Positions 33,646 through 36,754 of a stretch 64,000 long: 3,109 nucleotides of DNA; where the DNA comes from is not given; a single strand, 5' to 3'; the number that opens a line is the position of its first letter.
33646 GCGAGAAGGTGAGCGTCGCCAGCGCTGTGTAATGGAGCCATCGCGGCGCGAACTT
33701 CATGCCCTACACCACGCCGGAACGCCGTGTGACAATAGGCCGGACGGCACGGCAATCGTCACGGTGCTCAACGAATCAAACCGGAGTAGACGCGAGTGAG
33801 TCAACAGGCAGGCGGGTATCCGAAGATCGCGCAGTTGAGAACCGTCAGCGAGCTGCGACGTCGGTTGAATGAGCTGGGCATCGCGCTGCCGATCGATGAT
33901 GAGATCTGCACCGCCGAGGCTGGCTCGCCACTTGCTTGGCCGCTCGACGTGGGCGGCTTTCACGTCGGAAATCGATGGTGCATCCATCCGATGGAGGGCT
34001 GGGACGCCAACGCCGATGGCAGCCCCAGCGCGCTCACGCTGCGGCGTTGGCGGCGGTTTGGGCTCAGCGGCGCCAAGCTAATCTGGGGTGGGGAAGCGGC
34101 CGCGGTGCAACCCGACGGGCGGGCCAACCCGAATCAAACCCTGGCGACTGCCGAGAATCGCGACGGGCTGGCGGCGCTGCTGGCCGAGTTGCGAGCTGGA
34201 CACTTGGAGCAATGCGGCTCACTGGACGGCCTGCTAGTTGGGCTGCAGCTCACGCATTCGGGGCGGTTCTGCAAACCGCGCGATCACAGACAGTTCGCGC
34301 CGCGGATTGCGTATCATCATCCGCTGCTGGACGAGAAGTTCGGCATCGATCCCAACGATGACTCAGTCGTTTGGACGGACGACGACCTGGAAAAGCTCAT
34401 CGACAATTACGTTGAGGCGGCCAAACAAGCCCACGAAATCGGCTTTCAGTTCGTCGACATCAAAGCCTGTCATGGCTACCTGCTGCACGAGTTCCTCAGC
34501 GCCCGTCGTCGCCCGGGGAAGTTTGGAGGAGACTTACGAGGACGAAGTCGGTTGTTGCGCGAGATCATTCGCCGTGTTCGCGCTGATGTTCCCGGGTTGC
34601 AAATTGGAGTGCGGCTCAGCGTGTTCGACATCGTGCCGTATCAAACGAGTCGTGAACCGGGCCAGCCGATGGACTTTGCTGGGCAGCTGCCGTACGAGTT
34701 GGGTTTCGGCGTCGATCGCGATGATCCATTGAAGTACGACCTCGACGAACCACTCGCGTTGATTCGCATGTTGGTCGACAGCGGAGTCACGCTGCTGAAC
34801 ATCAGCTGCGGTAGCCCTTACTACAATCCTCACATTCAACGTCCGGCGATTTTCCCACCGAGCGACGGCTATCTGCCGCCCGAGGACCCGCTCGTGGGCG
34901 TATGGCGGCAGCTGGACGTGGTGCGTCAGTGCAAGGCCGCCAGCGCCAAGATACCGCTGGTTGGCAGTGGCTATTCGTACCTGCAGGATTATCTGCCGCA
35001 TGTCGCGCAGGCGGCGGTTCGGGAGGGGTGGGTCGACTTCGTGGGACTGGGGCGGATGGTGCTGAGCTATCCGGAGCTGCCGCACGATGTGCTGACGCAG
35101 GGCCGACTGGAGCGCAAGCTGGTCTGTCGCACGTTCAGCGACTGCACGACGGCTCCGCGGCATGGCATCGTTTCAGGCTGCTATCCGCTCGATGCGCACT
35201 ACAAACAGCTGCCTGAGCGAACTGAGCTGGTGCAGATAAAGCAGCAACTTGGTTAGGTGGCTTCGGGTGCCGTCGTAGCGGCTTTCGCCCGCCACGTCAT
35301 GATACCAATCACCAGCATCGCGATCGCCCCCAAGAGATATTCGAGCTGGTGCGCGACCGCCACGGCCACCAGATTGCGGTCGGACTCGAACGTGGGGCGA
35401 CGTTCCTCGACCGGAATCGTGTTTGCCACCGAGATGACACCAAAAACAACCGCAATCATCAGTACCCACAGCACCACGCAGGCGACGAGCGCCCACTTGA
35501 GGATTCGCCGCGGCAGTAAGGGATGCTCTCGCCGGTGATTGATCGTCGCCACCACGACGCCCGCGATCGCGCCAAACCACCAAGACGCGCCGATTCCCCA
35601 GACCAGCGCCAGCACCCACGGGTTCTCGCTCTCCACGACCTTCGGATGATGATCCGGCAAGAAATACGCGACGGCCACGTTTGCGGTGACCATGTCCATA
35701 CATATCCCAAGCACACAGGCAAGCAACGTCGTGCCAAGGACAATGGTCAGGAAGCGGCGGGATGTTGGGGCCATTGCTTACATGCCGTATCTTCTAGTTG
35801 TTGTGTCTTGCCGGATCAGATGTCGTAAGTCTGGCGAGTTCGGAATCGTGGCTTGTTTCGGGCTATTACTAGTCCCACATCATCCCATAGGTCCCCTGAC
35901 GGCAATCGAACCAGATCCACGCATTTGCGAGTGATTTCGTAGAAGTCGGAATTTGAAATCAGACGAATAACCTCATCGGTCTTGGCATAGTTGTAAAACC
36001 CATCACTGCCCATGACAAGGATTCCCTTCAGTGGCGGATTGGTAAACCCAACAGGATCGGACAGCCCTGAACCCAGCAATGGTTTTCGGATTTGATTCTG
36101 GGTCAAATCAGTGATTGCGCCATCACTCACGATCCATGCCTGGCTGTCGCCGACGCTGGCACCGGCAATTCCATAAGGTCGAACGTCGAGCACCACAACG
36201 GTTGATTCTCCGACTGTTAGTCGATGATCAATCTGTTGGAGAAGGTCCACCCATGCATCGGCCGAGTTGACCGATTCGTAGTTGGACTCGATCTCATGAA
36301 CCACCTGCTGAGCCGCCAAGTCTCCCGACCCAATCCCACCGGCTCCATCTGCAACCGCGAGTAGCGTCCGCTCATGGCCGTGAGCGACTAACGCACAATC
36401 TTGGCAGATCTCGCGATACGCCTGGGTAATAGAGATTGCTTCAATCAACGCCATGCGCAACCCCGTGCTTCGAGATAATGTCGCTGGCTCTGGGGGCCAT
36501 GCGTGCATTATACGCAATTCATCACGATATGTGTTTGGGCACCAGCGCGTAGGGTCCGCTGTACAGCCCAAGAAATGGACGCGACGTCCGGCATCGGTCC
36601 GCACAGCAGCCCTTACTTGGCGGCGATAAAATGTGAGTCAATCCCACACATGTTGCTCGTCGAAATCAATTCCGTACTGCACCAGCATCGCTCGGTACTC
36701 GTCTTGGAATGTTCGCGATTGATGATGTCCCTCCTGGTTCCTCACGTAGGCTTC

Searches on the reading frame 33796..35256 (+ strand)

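Call 9: search_protein_families(library=pfam, proteins=[window:33796-35256:+])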
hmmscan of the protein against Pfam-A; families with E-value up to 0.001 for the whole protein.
window:33796-35256:+ (486 aa): 1 family
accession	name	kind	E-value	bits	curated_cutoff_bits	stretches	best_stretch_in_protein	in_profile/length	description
PF00724.26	Oxidored_FMN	-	6.7e-24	85.2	27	1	49-281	5-233/342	NADH:flavin oxidoreductase / NADH oxidase family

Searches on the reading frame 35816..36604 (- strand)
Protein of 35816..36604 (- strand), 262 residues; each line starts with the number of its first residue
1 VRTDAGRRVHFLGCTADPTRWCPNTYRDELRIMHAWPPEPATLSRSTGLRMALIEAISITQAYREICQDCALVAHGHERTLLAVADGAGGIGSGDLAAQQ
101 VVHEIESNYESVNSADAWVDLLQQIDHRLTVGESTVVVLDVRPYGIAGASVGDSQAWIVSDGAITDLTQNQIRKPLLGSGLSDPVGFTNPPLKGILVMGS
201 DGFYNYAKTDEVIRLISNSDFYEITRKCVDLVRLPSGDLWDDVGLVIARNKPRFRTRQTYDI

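Call 45: search_protein_families(library=pfam, proteins=[window:35816-36604:-])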
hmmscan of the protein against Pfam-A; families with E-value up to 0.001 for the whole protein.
window:35816-36604:- (262 aa): 2 families
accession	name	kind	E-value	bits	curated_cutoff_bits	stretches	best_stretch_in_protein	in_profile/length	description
PF13672.11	PP2C_2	-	1.9e-06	28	24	1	65-171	10-134/209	Protein phosphatase 2C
PF00481.26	PP2C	-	0.00033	20.9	20.3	0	109-169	77-138/255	Protein phosphatase 2C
